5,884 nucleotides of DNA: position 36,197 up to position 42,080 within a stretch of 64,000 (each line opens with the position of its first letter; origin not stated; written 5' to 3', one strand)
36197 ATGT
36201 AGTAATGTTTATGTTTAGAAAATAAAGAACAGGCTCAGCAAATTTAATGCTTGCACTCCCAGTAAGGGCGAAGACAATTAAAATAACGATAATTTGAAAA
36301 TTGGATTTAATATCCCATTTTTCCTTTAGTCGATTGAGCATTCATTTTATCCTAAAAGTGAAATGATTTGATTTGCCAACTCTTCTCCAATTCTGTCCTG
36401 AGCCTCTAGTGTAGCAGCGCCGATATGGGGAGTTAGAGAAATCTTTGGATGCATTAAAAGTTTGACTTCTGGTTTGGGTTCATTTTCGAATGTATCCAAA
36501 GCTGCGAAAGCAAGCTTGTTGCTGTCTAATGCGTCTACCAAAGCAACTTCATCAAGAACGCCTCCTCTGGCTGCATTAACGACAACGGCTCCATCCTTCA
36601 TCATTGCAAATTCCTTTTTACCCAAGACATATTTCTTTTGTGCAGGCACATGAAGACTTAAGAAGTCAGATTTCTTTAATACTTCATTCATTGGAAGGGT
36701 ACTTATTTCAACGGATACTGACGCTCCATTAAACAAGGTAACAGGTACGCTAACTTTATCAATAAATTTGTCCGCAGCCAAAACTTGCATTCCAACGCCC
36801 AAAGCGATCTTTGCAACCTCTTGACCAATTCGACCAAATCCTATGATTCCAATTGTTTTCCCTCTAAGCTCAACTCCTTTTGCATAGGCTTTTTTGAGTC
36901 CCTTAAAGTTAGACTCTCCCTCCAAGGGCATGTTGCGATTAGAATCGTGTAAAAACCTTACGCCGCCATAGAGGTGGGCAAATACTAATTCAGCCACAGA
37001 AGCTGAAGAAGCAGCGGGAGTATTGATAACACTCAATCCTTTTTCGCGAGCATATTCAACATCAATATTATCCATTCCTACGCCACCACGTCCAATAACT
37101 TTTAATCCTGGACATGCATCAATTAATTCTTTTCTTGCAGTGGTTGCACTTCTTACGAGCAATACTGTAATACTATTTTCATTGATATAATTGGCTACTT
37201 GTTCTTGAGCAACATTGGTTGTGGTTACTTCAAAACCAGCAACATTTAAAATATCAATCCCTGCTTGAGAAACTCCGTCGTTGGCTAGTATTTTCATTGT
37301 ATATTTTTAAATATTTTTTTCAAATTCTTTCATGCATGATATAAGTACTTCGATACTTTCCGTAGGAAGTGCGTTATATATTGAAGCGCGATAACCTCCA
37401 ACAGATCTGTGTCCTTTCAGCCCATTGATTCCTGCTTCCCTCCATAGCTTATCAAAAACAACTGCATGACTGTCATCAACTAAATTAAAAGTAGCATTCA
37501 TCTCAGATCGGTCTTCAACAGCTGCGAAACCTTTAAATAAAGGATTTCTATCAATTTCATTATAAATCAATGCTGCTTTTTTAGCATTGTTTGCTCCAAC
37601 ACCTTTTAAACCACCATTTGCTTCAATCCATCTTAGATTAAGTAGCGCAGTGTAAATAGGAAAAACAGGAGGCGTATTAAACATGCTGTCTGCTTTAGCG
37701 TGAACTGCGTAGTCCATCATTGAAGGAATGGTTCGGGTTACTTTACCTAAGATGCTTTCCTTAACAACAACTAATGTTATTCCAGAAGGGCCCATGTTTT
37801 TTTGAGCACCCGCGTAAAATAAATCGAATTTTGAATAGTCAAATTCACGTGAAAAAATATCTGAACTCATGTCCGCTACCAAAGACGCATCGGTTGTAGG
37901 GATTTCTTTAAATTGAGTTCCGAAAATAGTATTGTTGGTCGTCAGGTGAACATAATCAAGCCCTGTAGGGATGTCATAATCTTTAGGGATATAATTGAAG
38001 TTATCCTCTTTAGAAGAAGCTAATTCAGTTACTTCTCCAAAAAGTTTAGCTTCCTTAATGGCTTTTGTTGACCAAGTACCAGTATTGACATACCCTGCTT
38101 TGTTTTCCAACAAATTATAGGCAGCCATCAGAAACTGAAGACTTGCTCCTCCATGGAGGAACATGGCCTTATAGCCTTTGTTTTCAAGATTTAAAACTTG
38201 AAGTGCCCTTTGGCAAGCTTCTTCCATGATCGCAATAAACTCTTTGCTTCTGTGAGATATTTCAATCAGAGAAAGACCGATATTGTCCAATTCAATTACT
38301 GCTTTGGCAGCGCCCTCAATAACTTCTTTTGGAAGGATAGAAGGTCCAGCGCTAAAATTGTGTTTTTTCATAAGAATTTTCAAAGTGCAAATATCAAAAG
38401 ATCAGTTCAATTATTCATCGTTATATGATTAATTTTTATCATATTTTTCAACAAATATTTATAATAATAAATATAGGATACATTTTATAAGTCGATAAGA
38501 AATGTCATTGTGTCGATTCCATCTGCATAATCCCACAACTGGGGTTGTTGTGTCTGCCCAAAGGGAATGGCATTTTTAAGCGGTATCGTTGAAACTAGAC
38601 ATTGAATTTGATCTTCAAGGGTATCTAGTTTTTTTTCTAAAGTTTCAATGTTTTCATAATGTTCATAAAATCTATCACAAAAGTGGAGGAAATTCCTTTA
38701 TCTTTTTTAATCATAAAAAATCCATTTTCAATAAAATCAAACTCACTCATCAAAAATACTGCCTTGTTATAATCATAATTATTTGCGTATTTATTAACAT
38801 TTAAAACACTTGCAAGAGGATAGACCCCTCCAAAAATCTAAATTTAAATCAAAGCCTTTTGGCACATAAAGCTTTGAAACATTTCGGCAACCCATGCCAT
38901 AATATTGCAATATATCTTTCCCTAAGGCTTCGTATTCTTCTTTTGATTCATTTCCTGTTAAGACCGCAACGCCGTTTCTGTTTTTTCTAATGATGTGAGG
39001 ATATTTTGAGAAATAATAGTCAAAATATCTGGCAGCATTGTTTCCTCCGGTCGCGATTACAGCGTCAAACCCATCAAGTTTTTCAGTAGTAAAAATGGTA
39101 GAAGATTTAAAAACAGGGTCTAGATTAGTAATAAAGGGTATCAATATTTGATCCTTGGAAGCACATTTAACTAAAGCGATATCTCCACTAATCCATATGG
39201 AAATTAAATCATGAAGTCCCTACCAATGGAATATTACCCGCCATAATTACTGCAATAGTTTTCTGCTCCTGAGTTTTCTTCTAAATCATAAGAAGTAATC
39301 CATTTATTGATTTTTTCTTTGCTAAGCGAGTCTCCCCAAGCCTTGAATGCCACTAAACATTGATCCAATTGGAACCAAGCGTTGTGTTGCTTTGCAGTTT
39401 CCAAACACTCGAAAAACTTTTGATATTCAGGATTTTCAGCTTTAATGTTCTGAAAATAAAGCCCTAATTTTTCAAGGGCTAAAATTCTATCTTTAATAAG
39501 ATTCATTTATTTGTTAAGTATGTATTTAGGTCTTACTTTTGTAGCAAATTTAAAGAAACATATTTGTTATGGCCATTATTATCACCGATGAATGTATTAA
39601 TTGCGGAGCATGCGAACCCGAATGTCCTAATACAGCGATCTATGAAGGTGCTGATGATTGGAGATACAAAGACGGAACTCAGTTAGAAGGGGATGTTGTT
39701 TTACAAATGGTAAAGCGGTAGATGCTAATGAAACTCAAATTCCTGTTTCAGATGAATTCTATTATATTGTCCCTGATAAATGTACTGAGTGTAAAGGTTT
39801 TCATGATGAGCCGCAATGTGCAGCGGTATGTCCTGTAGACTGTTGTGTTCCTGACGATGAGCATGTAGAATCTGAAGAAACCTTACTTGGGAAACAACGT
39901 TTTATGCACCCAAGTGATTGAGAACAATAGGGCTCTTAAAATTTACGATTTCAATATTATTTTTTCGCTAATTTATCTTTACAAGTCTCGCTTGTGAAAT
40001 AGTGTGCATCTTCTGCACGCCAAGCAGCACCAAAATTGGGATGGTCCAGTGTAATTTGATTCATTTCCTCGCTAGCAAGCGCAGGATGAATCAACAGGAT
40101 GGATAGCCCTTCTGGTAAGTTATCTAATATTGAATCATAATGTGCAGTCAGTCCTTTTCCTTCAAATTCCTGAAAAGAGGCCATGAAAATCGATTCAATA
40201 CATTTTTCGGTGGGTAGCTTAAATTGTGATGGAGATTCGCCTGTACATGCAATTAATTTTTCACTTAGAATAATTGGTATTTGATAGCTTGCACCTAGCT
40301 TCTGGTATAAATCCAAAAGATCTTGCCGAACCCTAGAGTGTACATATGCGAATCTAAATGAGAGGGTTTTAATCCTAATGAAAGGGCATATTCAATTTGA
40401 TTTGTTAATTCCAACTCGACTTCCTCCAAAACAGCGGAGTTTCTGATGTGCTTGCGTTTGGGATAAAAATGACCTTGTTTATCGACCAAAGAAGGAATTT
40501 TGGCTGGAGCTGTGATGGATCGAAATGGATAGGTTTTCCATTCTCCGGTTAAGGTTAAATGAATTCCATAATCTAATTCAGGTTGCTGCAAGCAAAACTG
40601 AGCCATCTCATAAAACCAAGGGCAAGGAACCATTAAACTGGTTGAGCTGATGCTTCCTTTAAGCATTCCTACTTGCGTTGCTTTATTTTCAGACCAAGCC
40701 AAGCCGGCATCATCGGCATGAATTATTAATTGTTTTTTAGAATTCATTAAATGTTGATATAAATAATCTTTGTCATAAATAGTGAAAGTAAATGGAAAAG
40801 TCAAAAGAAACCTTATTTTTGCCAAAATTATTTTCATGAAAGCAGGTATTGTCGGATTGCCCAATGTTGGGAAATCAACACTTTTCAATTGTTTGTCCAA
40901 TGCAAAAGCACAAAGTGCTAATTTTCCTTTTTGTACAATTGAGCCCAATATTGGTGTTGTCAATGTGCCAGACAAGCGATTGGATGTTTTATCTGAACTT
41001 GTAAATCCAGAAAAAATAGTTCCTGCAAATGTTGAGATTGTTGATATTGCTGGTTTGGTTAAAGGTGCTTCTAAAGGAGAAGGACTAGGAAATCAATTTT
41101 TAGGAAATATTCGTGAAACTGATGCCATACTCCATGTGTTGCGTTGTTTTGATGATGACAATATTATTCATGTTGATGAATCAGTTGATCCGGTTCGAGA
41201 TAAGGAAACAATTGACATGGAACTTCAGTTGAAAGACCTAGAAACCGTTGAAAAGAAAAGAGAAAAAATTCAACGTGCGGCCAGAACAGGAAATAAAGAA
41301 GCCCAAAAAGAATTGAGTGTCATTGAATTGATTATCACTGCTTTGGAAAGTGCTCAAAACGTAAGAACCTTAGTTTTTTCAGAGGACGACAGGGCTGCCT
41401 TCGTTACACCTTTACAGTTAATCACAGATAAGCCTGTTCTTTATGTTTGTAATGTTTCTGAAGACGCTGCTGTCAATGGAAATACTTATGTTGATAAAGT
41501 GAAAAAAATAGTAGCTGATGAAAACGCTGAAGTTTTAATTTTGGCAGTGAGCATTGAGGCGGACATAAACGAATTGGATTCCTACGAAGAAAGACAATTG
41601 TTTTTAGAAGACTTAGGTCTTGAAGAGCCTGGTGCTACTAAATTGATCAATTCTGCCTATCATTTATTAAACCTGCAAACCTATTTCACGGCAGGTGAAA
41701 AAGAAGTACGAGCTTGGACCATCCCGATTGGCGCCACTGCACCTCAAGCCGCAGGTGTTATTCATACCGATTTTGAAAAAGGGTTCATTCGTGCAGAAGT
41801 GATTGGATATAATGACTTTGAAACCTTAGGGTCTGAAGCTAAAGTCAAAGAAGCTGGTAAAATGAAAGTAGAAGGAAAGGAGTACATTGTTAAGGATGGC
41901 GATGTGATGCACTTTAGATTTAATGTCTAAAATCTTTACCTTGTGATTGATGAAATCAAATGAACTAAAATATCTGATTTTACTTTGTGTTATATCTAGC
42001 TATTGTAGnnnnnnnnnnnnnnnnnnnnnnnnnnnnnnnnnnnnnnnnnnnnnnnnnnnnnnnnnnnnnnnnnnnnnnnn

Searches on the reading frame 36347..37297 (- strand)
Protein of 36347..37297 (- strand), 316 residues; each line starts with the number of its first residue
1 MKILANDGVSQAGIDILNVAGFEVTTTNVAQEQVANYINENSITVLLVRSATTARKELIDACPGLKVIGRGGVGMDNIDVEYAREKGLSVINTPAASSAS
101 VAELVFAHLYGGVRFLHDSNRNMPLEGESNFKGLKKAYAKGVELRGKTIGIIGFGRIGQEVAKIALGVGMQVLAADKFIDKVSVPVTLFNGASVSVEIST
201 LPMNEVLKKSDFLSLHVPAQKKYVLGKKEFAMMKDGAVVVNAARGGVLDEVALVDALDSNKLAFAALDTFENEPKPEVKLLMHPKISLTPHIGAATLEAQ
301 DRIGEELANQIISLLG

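Call 22: search_protein_families(library=pfam, proteins=[window:36347-37297:-], max_evalue=0.001)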
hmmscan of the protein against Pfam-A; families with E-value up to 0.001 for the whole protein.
window:36347-37297:- (316 aa): 4 families
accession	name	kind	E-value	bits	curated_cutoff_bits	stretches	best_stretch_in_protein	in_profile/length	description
PF02826.25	2-Hacid_dh_C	-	4e-46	157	25.1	1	114-293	9-178/178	D-isomer specific 2-hydroxyacid dehydrogenase, NAD binding domain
PF00389.36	2-Hacid_dh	-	2.6e-26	92.3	24.6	1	7-314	5-123/134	D-isomer specific 2-hydroxyacid dehydrogenase, catalytic domain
PF00670.27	AdoHcyase_NAD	-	3e-05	24.6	27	1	133-243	12-110/162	S-adenosyl-L-homocysteine hydrolase, NAD binding domain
PF01262.27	AlaDh_PNT_C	-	7.1e-05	22.8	23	1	140-246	21-134/214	Alanine dehydrogenase/PNT, C-terminal domain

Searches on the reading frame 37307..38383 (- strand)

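Call 22: search_protein_families(library=pfam, proteins=[window:37307-38383:-], max_evalue=0.001)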
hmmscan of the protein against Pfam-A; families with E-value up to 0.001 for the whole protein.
window:37307-38383:- (358 aa): 1 family
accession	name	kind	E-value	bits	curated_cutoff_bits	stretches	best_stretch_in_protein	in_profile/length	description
PF00266.25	Aminotran_5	-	2e-32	113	21.5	1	9-347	3-371/371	Aminotransferase class-V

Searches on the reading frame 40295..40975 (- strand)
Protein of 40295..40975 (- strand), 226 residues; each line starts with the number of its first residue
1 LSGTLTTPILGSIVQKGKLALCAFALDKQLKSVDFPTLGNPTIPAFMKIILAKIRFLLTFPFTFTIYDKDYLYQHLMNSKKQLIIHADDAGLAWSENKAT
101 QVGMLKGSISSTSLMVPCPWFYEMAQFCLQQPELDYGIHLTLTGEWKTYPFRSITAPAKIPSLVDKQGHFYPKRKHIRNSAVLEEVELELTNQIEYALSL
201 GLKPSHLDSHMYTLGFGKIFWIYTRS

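Call 22: search_protein_families(library=pfam, proteins=[window:40295-40975:-], max_evalue=0.001)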
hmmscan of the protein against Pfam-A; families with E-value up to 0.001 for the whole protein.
window:40295-40975:- (226 aa): 1 family
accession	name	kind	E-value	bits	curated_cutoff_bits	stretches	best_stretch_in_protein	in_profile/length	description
PF04794.17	YdjC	-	1.6e-37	130.3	29.7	1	82-221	1-134/266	YdjC-like protein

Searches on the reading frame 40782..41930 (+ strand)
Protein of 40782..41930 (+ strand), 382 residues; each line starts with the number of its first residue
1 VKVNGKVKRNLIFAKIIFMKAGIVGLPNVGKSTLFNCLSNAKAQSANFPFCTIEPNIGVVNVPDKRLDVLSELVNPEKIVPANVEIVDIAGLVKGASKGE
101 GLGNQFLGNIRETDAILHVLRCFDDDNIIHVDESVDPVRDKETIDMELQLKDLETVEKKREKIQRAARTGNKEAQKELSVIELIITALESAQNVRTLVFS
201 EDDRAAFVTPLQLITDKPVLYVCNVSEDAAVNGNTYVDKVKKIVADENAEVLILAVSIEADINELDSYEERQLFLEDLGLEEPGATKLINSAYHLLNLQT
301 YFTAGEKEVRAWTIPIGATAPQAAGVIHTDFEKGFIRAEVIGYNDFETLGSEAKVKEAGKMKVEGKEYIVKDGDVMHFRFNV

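Call 22: search_protein_families(library=pfam, proteins=[window:40782-41930:+], max_evalue=0.001)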
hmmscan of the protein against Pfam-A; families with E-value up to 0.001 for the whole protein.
window:40782-41930:+ (382 aa): 3 families
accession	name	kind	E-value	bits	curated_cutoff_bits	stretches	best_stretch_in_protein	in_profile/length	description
PF06071.19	YchF-GTPase_C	-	2.2e-41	140.3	27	1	298-381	1-84/84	Protein of unknown function (DUF933)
PF01926.29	MMR_HSR1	-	6.6e-23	81.4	21.9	1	21-140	2-101/113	50S ribosome-binding GTPase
PF02421.24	FeoB_N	-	1.6e-08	34.7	27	1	21-69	3-51/156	Ferrous iron transport protein B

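Call 23: find_homologous_proteins(query=window:40836-41930:+, max_evalue=1e-150)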
Query window:40836-41930:+ (364 aa): 7945 proteins with E <= 1e-150 among 8000 candidates; the best 120 are listed.
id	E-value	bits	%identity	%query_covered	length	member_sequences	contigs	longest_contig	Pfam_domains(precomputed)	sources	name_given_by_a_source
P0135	1.3e-233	792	100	100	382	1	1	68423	PF01926.30,PF02421.25,PF06071.20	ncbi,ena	-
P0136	4.1e-233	791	100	100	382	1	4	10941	PF01926.30,PF02421.25,PF06071.20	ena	-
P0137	1.0e-232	789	99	100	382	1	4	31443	PF01926.30,PF02421.25,PF06071.20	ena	-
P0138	1.0e-232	789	99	100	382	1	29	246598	PF01926.30,PF02421.25,PF06071.20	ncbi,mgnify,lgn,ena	mgnify:FL=1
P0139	1.0e-232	789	99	100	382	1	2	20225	PF01926.30,PF02421.25,PF06071.20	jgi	-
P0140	1.5e-232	789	99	100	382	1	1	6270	PF01926.30,PF02421.25,PF06071.20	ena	-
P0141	1.6e-232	789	99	100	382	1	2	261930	PF01926.30,PF02421.25,PF06071.20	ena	-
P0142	2.0e-232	789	99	100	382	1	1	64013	PF01926.30,PF02421.25,PF06071.20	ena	-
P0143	2.6e-232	788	99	100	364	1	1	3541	PF01926.30,PF02421.25,PF06071.20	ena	-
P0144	3.5e-232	788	99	100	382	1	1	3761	PF01926.30,PF02421.25,PF06071.20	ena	-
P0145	3.7e-232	788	99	100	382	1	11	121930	PF01926.30,PF02421.25,PF06071.20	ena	-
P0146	3.7e-232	788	99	100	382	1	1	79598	PF01926.30,PF02421.25,PF06071.20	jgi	-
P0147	3.8e-232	788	99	100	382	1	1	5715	PF01926.30,PF02421.25,PF06071.20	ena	-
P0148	3.8e-232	788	99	100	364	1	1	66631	PF01926.30,PF02421.25,PF06071.20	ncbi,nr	ncbi:redox-regulated ATPase YchF [Flavobacteriaceae bacterium]|nr:redox-regulated ATPase YchF [Flavo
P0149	4.9e-232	787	99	100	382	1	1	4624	PF01926.30,PF02421.25,PF06071.20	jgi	-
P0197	8.2e-230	780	98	100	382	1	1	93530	PF01926.30,PF02421.25,PF06071.20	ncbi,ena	-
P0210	4.3e-228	774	97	100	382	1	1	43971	PF01926.30,PF02421.25,PF06071.20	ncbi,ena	-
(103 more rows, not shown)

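Call 24: find_encoding_contigs(protein=P0135, flank=10000, max_places=6)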
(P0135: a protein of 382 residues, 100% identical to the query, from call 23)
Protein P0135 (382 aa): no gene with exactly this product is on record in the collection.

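Call 25: find_encoding_contigs(protein=P0148, flank=10000, max_places=3)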
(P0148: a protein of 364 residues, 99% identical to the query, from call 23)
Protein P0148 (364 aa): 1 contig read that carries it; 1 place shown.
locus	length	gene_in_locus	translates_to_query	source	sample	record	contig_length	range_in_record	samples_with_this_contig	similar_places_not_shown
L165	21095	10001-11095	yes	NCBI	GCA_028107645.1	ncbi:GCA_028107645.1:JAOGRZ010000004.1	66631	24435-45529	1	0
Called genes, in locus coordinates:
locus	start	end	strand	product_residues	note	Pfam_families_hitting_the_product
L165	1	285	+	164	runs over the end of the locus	-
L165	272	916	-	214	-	PF00756:Esterase (weak), PF02230:Abhydrolase_2, PF00561:Abhydrolase_1 (weak), PF01738:DLH (weak), PF00326:Peptidase_S9 (faint)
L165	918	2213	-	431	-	PF01979:Amidohydro_1, PF12890:DHOase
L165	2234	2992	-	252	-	PF09674:DUF2400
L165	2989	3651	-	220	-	PF00005:ABC_tran, PF02463:SMC_N (weak), PF13304:AAA_21 (faint)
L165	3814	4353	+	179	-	PF01625:PMSR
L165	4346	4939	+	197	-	PF01227:GTP_cyclohydroI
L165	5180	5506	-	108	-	PF20584:DUF6787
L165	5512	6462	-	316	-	PF00389:2-Hacid_dh, PF02826:2-Hacid_dh_C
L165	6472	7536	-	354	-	PF00266:Aminotran_5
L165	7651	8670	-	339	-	-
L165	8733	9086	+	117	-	PF00037:Fer4 (weak), PF12797:Fer4_2 (faint), PF13237:Fer4_10 (faint), PF12800:Fer4_4 (faint), PF12838:Fer4_7 (weak), PF13183:Fer4_8 (weak), PF13187:Fer4_9 (faint)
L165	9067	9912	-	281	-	PF04794:YdjC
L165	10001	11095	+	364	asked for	PF01926:MMR_HSR1, PF02421:FeoB_N, PF06071:YchF-GTPase_C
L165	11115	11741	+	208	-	PF07947:YhhN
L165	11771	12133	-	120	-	PF07876:Dabb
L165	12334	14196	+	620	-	PF02518:HATPase_c, PF00204:DNA_gyraseB, PF01751:Toprim, PF00986:DNA_gyraseB_C (weak)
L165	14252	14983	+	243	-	-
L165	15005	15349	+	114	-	PF11015:DUF2853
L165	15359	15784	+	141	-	-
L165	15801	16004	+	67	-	PF07311:Dodecin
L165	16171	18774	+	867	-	PF00521:DNA_topoisoIV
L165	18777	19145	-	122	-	-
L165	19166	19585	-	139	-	PF01381:HTH_3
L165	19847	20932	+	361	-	PF00246:Peptidase_M14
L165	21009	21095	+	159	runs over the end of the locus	PF12802:MarR_2 (weak), PF13404:HTH_AsnC-type, PF13412:HTH_24, PF01037:AsnC_trans_reg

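Call 26: find_encoding_contigs(protein=P0136, flank=10000, max_places=6)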
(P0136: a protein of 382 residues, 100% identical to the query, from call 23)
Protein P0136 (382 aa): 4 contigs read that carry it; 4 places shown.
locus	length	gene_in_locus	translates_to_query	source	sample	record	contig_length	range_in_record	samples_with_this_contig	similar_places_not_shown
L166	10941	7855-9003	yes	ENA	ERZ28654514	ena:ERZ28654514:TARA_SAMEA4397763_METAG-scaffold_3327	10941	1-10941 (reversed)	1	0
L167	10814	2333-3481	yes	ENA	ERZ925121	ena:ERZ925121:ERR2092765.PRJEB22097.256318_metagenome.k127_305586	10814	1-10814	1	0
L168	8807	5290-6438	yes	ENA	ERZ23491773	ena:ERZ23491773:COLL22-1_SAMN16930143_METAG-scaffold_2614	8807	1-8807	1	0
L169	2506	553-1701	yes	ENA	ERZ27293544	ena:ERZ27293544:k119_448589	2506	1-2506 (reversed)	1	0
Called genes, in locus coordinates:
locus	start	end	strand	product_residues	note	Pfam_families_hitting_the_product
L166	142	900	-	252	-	PF09674:DUF2400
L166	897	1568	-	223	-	PF00005:ABC_tran, PF02463:SMC_N (weak), PF13304:AAA_21 (faint)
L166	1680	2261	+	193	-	PF01625:PMSR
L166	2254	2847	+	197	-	PF01227:GTP_cyclohydroI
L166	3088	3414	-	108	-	PF20584:DUF6787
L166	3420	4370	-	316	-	PF00389:2-Hacid_dh, PF02826:2-Hacid_dh_C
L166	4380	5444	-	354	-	PF00266:Aminotran_5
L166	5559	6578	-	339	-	-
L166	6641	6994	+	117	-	PF00037:Fer4 (weak), PF12797:Fer4_2 (faint), PF13237:Fer4_10 (faint), PF12800:Fer4_4 (faint), PF12838:Fer4_7 (weak), PF13183:Fer4_8 (weak), PF13187:Fer4_9 (faint)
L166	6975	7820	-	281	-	PF04794:YdjC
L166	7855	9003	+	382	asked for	PF01926:MMR_HSR1, PF02421:FeoB_N, PF06071:YchF-GTPase_C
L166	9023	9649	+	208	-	PF07947:YhhN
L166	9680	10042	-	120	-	PF07876:Dabb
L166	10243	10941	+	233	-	?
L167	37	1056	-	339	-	-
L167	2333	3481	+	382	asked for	PF01926:MMR_HSR1, PF02421:FeoB_N, PF06071:YchF-GTPase_C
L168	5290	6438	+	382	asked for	PF01926:MMR_HSR1, PF02421:FeoB_N, PF06071:YchF-GTPase_C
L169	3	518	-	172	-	?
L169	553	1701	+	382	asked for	PF01926:MMR_HSR1, PF02421:FeoB_N, PF06071:YchF-GTPase_C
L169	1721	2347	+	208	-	PF07947:YhhN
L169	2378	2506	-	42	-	?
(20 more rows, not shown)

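Call 29: list_cluster_members(proteins=[P0135, P0138, P0197, P0210])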
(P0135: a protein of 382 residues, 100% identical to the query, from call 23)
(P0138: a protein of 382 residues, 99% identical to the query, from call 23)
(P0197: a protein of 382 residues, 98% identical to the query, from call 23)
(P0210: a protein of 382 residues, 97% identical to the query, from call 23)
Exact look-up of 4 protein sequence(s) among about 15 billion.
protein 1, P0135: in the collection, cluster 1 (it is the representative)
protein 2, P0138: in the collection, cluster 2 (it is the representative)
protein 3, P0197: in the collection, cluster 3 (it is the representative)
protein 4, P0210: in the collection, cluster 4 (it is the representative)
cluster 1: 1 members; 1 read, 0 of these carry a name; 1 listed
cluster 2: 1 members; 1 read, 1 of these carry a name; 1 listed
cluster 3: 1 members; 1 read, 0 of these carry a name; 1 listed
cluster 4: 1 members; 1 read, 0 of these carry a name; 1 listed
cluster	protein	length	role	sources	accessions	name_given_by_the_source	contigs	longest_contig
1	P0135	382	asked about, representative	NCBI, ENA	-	-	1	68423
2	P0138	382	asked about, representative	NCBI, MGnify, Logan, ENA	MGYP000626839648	FL=1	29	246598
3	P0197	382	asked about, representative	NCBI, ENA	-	-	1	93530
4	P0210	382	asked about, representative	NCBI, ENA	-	-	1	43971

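Call 65: search_protein_families(library=pfam, proteins=[L165:7651-8670:-], max_evalue=0.001)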
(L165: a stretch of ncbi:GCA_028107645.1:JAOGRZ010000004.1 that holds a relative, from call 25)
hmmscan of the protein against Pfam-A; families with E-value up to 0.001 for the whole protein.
L165:7651-8670:- (339 aa): 0 families
